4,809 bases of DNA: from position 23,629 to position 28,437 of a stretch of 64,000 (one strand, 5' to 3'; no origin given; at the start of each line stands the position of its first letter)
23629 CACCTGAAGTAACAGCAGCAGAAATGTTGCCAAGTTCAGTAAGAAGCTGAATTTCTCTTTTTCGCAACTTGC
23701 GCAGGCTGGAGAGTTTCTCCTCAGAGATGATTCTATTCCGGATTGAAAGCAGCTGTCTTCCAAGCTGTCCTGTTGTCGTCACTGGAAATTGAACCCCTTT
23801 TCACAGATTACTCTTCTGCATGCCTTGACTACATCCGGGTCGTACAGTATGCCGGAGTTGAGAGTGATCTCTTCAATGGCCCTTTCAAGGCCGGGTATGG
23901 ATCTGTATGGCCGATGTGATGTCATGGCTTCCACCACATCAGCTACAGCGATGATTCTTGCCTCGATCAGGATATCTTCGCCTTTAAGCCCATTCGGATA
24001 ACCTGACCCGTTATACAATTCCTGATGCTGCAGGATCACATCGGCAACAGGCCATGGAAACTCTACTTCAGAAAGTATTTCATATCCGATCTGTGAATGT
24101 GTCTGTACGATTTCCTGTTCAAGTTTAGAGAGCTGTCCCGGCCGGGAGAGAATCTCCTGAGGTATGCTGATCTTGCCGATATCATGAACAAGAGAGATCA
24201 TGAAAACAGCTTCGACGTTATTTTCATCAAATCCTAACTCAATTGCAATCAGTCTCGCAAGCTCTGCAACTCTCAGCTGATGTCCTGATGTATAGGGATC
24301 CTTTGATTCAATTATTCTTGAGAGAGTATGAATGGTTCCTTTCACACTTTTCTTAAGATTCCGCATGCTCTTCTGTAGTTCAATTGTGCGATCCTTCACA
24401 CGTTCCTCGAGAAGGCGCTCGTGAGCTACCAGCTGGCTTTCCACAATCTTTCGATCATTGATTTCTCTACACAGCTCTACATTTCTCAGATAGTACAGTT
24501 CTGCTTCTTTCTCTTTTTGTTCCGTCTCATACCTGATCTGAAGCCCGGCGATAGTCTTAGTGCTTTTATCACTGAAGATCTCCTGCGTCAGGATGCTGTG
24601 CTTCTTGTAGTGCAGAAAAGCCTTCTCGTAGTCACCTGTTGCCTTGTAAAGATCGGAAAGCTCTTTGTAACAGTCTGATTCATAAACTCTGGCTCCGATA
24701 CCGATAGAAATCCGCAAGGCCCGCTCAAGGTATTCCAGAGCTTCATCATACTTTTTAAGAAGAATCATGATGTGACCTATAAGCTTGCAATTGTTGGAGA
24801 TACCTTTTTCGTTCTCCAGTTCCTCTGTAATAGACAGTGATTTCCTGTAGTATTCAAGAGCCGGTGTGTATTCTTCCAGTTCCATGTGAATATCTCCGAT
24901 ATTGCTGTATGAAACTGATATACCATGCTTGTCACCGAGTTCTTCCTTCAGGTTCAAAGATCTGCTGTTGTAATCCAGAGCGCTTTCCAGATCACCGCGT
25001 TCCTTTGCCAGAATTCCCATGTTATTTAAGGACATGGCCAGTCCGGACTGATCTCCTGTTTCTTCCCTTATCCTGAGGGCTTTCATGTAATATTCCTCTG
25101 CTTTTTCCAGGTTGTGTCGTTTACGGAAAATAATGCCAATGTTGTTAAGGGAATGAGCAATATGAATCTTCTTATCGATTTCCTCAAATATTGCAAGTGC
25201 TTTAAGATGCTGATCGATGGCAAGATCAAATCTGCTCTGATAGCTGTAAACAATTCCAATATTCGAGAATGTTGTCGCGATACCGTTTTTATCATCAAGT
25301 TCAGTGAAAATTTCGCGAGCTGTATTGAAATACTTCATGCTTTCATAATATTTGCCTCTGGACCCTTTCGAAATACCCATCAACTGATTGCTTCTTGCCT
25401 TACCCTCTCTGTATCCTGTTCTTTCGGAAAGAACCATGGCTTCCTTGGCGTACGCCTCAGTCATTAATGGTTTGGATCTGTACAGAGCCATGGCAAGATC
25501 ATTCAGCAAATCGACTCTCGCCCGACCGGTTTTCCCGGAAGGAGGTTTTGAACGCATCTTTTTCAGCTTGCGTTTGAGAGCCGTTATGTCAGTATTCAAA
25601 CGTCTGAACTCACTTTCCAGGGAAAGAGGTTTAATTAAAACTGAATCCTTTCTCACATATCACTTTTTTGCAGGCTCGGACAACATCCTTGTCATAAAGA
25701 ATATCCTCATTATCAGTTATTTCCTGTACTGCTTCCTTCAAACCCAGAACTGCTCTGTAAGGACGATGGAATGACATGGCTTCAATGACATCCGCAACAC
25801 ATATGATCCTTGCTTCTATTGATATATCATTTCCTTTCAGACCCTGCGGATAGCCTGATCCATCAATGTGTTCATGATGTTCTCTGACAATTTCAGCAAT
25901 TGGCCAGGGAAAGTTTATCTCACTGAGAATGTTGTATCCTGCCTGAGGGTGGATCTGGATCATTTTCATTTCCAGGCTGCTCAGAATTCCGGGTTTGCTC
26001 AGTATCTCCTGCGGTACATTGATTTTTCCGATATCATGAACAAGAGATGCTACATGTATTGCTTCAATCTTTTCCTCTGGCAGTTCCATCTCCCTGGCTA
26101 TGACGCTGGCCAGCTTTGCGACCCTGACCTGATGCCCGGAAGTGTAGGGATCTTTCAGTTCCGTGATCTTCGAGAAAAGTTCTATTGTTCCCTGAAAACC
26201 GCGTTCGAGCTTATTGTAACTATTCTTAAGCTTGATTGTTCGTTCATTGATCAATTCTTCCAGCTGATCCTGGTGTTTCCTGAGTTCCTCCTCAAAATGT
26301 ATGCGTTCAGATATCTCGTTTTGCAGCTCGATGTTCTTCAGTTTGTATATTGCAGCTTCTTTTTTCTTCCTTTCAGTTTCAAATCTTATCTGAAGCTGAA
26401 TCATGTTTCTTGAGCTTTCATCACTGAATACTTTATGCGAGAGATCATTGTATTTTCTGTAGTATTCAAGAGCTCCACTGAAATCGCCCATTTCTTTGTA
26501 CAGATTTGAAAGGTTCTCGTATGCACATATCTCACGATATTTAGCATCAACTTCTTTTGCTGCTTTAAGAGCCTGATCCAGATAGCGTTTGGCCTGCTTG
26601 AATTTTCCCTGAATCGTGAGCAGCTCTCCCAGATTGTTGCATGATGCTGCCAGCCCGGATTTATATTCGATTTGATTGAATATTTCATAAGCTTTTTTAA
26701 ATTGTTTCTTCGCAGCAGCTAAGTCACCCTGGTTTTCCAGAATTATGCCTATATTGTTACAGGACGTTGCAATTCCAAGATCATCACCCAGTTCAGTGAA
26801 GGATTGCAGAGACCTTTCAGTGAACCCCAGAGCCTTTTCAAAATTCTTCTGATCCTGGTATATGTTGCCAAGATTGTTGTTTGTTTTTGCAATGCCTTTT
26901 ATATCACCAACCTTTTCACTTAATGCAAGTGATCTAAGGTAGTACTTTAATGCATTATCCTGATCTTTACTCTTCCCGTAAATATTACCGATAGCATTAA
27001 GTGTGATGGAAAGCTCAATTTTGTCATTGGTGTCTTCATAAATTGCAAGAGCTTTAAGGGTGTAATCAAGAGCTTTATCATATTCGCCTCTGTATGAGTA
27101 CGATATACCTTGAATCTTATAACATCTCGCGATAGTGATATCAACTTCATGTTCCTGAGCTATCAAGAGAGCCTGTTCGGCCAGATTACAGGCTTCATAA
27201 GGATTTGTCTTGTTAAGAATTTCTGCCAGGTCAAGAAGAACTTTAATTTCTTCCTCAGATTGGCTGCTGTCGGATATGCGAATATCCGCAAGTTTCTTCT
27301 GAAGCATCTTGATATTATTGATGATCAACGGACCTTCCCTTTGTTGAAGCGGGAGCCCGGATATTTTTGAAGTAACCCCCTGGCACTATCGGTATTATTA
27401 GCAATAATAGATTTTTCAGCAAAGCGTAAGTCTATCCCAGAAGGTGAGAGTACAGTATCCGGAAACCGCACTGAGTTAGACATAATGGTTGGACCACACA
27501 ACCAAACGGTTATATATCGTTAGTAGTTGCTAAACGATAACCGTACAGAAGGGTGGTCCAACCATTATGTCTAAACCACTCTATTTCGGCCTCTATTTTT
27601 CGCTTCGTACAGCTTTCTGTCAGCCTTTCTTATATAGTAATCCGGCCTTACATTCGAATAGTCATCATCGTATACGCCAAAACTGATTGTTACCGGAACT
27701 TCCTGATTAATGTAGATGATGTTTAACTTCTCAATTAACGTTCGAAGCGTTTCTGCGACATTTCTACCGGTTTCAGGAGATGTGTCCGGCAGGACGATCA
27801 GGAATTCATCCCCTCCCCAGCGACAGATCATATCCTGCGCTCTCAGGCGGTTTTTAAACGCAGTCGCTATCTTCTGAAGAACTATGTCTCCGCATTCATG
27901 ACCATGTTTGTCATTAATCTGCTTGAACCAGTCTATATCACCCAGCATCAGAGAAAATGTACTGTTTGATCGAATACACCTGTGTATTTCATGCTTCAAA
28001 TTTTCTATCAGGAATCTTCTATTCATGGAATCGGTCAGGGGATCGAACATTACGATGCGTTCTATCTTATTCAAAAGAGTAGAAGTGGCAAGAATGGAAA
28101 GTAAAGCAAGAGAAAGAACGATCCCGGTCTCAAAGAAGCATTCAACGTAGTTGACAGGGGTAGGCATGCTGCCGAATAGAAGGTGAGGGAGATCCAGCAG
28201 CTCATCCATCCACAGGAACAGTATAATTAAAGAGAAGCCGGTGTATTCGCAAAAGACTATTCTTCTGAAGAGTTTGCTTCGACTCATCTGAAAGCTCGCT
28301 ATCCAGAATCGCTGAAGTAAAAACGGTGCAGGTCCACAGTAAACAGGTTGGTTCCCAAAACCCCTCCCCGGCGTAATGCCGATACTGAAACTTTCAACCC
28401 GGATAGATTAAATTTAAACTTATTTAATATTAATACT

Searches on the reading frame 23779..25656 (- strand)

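Call 15: search_protein_families(library=pfam, proteins=[window:23779-25656:-], max_evalue=0.0001)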
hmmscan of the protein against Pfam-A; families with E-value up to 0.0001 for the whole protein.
window:23779-25656:- (625 aa): 14 families
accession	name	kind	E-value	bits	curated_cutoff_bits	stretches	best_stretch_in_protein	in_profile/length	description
PF13424.12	TPR_12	-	3.1e-45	152.7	30.1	3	166-239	2-77/77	Tetratricopeptide repeat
PF13487.12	HD_5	-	3.7e-39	134.6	27.2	1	444-609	2-170/170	HD domain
PF00515.34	TPR_1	-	1.7e-28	97.7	27.8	1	169-198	3-32/34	Tetratricopeptide repeat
PF13374.12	TPR_10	-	2.6e-25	88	27.5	1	167-200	2-35/42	Tetratricopeptide repeat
PF01966.28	HD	-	4.3e-24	85.5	22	1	457-578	2-116/116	HD domain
PF07719.23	TPR_2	-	2.2e-23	80.8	27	0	292-316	6-30/34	Tetratricopeptide repeat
PF13181.12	TPR_8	-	4.5e-15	54.9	25.7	0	249-278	3-32/34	Tetratricopeptide repeat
PF13176.12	TPR_7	-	4.1e-14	51.8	27.9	0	249-282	1-34/36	Tetratricopeptide repeat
PF17874.7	TPR_MalT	-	5.7e-10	39.4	45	1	136-316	10-190/336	MalT-like TPR region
PF24885.1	TPR_NPHP3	-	6.2e-09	36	100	0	121-203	134-219/239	Nephrocystin-3 TPR domain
PF14938.12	SNAP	-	1.6e-08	34.8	25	0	105-227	53-175/282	Soluble NSF attachment protein, SNAP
PF08668.18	HDOD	-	7.4e-06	26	22.9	1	458-546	97-195/196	HDOD domain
PF13428.12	TPR_14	-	9e-06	26.3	23.5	0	295-315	9-29/44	Tetratricopeptide repeat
PF13414.12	TPR_11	-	7.2e-05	22.8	26.8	0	294-316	1-23/42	TPR repeat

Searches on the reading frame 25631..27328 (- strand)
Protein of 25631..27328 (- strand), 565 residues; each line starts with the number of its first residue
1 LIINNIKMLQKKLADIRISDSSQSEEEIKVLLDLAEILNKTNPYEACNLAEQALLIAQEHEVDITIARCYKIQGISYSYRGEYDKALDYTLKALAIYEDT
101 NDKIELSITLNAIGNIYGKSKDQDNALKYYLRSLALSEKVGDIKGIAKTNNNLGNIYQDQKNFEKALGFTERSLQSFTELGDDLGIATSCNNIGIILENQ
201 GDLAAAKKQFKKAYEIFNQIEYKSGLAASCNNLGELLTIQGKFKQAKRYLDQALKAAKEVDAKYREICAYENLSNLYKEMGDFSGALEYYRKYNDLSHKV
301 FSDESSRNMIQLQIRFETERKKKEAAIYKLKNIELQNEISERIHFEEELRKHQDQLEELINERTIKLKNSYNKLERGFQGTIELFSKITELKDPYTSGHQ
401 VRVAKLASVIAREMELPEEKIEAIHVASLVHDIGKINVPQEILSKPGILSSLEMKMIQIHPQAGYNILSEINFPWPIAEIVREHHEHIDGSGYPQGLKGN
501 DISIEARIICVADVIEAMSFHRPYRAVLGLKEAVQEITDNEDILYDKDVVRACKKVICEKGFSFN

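Call 15: search_protein_families(library=pfam, proteins=[window:25631-27328:-], max_evalue=0.0001)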
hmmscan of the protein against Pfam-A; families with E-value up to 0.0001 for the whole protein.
window:25631-27328:- (565 aa): 11 families
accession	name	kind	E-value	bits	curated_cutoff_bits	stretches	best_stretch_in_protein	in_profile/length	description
PF13487.12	HD_5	-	8.7e-41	139.9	27.2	1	384-549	2-170/170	HD domain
PF13424.12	TPR_12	-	3.7e-38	130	30.1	4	146-218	2-76/77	Tetratricopeptide repeat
PF13374.12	TPR_10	-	1e-29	102.1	27.5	1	226-260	1-35/42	Tetratricopeptide repeat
PF07719.23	TPR_2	-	3.5e-27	92.7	27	0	67-99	1-33/34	Tetratricopeptide repeat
PF00515.34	TPR_1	-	1.1e-25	88.8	27.8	0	147-175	1-29/34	Tetratricopeptide repeat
PF01966.28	HD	-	2.6e-23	82.9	22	1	398-518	3-116/116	HD domain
PF13181.12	TPR_8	-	2.8e-19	68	25.7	0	187-216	1-30/34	Tetratricopeptide repeat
PF13176.12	TPR_7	-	4.9e-17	60.9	27.9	0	109-142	1-34/36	Tetratricopeptide repeat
PF17874.7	TPR_MalT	-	1.1e-12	48.3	45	1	153-346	46-239/336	MalT-like TPR region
PF13428.12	TPR_14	-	3.9e-09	36.7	23.5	0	233-259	7-33/44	Tetratricopeptide repeat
PF08668.18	HDOD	-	2.5e-05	24.3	22.9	0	398-486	97-195/196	HDOD domain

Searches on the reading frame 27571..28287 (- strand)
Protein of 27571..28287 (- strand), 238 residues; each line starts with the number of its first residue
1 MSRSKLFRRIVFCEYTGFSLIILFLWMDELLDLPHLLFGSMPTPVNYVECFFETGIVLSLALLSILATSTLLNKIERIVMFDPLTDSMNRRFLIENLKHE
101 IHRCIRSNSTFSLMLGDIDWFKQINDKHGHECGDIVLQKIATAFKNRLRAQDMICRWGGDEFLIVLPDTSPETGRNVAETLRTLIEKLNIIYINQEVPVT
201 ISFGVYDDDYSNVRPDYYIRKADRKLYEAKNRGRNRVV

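Call 16: search_protein_families(library=pfam, proteins=[window:27571-28287:-], max_evalue=0.0001)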
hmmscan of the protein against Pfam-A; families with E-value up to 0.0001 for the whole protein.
window:27571-28287:- (238 aa): 1 family
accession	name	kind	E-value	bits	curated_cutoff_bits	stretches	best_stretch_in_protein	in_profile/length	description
PF00990.26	GGDEF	-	3.7e-45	154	23.8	1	80-236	2-161/161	Diguanylate cyclase, GGDEF domain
